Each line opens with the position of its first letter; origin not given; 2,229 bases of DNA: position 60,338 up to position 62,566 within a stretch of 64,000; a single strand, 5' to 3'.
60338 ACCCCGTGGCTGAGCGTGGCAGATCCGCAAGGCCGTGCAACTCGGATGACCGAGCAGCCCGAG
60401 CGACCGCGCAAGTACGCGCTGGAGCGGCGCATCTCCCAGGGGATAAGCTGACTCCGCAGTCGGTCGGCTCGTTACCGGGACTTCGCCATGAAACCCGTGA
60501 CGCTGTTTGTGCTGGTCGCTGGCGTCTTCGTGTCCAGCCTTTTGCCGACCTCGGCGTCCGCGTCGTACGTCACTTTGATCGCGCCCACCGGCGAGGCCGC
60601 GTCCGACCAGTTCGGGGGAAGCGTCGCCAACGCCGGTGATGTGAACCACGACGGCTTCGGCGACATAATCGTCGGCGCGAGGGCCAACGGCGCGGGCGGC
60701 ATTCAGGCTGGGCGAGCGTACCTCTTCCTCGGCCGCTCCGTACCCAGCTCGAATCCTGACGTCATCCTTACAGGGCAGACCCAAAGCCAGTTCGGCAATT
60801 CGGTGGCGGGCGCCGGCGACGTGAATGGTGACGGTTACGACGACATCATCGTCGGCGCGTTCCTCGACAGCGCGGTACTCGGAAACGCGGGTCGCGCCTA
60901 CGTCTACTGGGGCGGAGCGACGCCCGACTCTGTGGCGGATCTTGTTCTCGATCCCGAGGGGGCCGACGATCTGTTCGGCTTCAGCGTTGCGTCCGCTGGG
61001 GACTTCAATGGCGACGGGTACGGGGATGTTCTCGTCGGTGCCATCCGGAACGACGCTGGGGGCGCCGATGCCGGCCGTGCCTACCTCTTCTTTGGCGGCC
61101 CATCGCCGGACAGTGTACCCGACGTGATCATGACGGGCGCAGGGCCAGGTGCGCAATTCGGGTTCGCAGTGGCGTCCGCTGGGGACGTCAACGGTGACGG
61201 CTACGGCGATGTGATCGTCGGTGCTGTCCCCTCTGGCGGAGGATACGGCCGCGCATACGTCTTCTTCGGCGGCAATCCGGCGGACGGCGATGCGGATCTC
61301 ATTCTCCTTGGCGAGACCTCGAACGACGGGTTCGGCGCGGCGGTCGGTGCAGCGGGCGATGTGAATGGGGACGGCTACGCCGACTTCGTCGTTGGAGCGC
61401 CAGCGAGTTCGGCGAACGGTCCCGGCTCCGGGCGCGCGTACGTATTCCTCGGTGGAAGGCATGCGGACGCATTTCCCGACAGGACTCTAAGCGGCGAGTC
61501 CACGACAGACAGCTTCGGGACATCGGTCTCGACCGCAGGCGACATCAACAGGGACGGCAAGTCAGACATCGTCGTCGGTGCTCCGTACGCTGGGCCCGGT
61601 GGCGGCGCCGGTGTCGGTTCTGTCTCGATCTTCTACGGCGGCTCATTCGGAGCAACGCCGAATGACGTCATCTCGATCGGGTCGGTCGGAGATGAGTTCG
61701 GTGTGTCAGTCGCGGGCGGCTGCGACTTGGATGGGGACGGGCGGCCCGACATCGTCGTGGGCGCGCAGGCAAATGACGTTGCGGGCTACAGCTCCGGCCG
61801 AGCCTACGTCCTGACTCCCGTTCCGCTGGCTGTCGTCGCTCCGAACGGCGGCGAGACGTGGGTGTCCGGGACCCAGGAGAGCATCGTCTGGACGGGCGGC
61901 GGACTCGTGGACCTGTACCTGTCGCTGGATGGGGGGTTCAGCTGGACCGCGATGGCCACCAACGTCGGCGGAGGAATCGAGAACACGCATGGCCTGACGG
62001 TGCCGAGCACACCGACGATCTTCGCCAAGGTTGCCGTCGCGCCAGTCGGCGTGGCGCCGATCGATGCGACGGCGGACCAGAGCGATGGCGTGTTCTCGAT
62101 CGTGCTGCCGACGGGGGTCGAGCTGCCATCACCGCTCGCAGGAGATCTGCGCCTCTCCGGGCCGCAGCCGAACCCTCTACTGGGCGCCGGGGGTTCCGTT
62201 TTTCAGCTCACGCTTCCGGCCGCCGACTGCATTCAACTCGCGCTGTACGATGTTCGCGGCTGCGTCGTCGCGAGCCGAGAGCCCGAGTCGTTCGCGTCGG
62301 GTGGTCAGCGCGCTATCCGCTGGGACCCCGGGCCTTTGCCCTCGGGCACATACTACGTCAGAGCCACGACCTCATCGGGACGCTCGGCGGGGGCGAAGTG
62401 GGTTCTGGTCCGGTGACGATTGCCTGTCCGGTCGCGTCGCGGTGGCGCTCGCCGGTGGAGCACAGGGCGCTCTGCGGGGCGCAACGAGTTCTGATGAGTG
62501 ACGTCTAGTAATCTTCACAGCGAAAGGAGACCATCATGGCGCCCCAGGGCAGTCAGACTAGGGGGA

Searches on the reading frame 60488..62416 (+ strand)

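Call 68: search_protein_families(library=pfam, proteins=[window:60488-62416:+], max_evalue=0.01)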
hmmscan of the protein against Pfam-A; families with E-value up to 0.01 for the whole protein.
window:60488-62416:+ (642 aa): 3 families
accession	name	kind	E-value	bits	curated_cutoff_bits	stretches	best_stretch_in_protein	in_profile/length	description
PF01839.29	FG-GAP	-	2.1e-51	171.6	22.1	7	343-382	1-37/37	FG-GAP repeat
PF14312.12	FG-GAP_2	-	1.4e-20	73.6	23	4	33-80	9-49/49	FG-GAP repeat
PF13517.12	FG-GAP_3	-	5.6e-16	59.3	26.9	4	291-363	1-61/61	FG-GAP-like repeat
